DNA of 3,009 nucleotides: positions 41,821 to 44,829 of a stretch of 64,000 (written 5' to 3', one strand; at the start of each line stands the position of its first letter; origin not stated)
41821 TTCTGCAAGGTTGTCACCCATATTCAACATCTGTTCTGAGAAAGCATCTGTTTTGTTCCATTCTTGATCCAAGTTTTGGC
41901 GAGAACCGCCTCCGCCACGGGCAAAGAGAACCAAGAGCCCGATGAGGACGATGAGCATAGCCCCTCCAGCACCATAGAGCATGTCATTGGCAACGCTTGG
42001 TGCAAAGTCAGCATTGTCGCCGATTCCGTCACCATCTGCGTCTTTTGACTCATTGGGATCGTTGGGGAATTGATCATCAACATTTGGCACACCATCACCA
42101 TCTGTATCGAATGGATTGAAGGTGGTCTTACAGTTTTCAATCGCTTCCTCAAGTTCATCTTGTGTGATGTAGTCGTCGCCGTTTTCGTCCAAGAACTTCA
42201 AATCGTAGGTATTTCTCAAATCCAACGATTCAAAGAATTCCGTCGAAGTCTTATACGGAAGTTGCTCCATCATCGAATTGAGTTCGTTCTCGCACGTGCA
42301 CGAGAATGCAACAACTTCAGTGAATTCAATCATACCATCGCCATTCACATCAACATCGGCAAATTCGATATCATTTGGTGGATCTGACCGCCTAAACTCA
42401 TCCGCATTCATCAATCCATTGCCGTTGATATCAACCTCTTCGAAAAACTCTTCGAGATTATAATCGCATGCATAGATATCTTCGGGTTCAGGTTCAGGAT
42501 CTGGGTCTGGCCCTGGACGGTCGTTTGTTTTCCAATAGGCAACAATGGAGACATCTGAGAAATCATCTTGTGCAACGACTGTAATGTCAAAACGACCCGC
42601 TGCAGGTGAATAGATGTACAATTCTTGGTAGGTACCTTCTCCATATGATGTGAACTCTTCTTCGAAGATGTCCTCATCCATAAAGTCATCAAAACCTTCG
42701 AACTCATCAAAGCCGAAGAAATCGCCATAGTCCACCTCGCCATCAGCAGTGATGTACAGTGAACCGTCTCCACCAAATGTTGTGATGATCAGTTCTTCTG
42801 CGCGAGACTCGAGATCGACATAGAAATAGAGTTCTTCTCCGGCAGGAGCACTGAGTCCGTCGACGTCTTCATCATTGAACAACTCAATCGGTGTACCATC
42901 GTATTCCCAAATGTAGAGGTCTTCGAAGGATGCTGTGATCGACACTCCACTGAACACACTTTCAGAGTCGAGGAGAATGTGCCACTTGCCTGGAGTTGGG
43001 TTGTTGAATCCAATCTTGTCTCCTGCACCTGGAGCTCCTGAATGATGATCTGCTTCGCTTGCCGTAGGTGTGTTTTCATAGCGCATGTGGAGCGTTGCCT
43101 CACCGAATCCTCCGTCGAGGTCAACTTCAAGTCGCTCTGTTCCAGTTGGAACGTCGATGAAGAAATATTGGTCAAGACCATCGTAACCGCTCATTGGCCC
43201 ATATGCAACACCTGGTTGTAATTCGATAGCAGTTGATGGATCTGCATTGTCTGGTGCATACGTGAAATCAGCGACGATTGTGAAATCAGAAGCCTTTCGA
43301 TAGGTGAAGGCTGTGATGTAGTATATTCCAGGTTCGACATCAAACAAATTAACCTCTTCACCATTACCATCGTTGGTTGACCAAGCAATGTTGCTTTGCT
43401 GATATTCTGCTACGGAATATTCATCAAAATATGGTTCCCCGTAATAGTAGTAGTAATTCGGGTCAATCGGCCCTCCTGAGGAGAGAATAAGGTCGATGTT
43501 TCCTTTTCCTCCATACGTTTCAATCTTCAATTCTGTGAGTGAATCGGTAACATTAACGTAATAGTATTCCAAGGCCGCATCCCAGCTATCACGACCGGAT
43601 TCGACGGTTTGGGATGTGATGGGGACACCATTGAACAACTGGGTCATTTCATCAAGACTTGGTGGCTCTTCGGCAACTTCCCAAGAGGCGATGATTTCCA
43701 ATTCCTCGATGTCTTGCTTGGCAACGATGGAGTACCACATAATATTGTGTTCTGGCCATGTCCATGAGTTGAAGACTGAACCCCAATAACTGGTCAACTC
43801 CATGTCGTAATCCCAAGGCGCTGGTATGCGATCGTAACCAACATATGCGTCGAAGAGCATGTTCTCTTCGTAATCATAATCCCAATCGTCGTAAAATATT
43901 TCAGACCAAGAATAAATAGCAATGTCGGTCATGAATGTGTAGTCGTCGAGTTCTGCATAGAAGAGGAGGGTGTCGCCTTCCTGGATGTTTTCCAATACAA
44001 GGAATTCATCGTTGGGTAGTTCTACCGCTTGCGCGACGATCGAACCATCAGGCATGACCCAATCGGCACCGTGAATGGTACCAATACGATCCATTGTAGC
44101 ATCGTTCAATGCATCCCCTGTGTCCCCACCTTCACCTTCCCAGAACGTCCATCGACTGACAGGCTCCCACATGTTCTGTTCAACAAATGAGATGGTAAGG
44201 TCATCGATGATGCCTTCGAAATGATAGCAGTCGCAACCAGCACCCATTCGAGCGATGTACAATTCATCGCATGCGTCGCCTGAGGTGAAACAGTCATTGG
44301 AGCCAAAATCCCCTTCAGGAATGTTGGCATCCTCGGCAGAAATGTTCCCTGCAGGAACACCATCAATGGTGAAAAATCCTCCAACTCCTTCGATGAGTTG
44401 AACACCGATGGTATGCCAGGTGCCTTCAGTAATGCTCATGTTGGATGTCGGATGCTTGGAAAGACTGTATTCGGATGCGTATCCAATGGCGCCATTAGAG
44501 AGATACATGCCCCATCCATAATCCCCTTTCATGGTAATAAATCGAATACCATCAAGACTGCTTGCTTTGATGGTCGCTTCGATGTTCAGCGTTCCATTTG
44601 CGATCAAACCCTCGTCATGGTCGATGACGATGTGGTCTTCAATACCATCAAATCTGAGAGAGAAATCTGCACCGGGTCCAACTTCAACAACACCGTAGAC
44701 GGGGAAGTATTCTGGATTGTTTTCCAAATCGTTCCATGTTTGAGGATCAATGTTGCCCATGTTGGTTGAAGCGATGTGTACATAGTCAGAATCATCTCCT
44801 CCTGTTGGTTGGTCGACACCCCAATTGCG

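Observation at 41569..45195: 1208-aa surface protein combining eukaryote-like adhesion domains, including a cysteine-free C-type-lectin-like domain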

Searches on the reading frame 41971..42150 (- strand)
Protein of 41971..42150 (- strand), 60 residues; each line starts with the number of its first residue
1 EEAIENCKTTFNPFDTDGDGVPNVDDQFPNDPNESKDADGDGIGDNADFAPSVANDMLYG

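Call 14: search_protein_families(library=pfam, proteins=[window:41971-42150:-], max_evalue=10)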
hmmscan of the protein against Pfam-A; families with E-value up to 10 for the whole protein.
seq(60 aa): 5 families
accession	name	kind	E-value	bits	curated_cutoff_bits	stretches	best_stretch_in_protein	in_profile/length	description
PF02412.23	TSP_3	-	0.00018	21.5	25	2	36-56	14-34/36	Thrombospondin type 3 repeat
PF24013.1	DUF7327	-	0.00067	20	27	2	11-34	61-84/85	Family of unknown function (DUF7327)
PF13202.12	EF-hand_5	-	0.054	13.4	25.9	1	9-20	3-14/25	EF hand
PF13405.12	EF-hand_6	-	0.36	11.2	25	1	10-24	5-19/30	EF-hand domain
PF00036.39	EF-hand_1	-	1.7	8.8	25.4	1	11-20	6-15/29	EF hand domain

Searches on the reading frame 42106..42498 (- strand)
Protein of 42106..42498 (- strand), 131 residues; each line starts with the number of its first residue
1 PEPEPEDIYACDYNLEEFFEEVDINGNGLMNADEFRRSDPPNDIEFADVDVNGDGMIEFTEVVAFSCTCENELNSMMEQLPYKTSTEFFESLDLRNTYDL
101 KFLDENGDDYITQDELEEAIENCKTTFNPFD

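Call 14: search_protein_families(library=pfam, proteins=[window:42106-42498:-], max_evalue=10)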
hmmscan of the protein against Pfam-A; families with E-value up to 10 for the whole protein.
seq(131 aa): 7 families
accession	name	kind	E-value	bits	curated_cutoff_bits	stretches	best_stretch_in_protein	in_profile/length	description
PF00036.39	EF-hand_1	-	1.3e-11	43.6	25.4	3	15-37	2-24/29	EF hand domain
PF13405.12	EF-hand_6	-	2.7e-10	39.5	25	3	15-37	2-24/30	EF-hand domain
PF13499.12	EF-hand_7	-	7.7e-10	39.4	30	3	13-36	40-63/67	EF-hand domain pair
PF13202.12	EF-hand_5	-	3.1e-07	30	25.9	3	46-64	5-23/25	EF hand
PF10591.15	SPARC_Ca_bdg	-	0.02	15.6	22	1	86-123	46-89/113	Secreted protein acidic and rich in cysteine Ca binding region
PF00404.24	Dockerin_1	-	0.14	12.8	22.9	1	39-58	26-45/57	Dockerin type I domain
PF13833.12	EF-hand_8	-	5.4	7.3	28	0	101-116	32-47/54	EF-hand domain pair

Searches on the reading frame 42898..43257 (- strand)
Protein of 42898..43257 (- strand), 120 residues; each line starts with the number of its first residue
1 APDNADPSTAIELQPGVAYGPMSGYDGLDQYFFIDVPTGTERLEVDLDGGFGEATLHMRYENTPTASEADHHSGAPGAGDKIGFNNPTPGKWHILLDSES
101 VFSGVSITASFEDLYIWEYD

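Call 14: search_protein_families(library=pfam, proteins=[window:42898-43257:-], max_evalue=10)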
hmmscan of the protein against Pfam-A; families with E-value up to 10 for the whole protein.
seq(120 aa): 1 family
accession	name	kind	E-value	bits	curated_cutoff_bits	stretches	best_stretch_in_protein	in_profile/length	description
PF04151.21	PPC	-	3.5e-10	41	25.9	1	31-97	4-69/70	Bacterial pre-peptidase C-terminal domain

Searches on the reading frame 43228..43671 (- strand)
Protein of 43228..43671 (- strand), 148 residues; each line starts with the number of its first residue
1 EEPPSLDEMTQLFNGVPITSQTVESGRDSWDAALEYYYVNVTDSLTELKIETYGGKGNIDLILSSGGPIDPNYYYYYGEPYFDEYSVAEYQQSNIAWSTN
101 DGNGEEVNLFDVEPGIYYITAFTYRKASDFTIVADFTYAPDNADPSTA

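Call 14: search_protein_families(library=pfam, proteins=[window:43228-43671:-], max_evalue=10)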
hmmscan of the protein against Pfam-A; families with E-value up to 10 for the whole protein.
seq(148 aa): 2 families
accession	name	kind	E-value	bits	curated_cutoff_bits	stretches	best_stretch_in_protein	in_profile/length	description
PF04151.21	PPC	-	5e-05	24.5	25.9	1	36-121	4-68/70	Bacterial pre-peptidase C-terminal domain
PF10703.15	MoaF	-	0.018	15.3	23.3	1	91-137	45-95/108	MoaF N-terminal domain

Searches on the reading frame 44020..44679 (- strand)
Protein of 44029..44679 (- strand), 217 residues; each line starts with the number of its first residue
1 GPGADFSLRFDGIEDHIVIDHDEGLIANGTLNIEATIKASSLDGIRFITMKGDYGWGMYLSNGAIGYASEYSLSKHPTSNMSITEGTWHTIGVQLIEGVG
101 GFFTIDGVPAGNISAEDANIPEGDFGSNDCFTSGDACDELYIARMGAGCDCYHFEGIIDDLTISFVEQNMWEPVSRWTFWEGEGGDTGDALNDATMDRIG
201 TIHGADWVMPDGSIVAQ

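Call 14: search_protein_families(library=pfam, proteins=[window:44029-44679:-], max_evalue=10)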
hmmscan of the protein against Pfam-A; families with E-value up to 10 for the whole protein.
seq(217 aa): 0 families

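Call 50: search_solved_structures(query=A2, max_evalue=10)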
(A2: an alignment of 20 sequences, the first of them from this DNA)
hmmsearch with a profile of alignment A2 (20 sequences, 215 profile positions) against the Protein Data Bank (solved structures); distinct sequences matched with E-value up to 10: 5.
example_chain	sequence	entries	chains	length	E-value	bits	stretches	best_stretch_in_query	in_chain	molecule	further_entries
4qvs_A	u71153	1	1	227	0.19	14.6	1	60-111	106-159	S-layer domain-containing protein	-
4q1j_A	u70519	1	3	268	1.3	11.8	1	94-185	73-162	Polyketide biosynthesis enoyl-CoA isomerase PksI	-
4q1g_A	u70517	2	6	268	1.3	11.8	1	94-185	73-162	Polyketide biosynthesis enoyl-CoA isomerase PksI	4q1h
4q1k_A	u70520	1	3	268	1.3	11.8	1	94-185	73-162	polyketide biosynthesis enoyl-CoA isomerase PksI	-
4q1i_A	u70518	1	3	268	1.5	11.6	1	94-185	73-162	Polyketide biosynthesis enoyl-CoA isomerase PksI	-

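Call 51: search_protein_families(library=pfam, alignment_id=A2, max_evalue=0.1)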
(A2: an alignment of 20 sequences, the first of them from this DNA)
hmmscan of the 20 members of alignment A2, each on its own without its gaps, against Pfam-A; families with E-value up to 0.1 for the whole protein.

A. member 1, seq(219 aa): 0 families

B. families by the number of members that match (of 20 scanned): 6 families
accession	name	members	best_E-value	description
PF13385.13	Laminin_G_3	12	4.9e-12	Concanavalin A-like lectin/glucanases superfamily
PF02210.31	Laminin_G_2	1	0.002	Laminin G domain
PF22820.2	TcaA_3rd_4th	1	0.015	TcaA protein 3rd/4th domain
PF09562.16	RE_LlaMI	1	0.028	LlaMI restriction endonuclease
PF07953.20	Toxin_R_bind_N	1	0.03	Clostridium neurotoxin, N-terminal receptor binding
PF02990.21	EMP70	1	0.033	Endomembrane protein 70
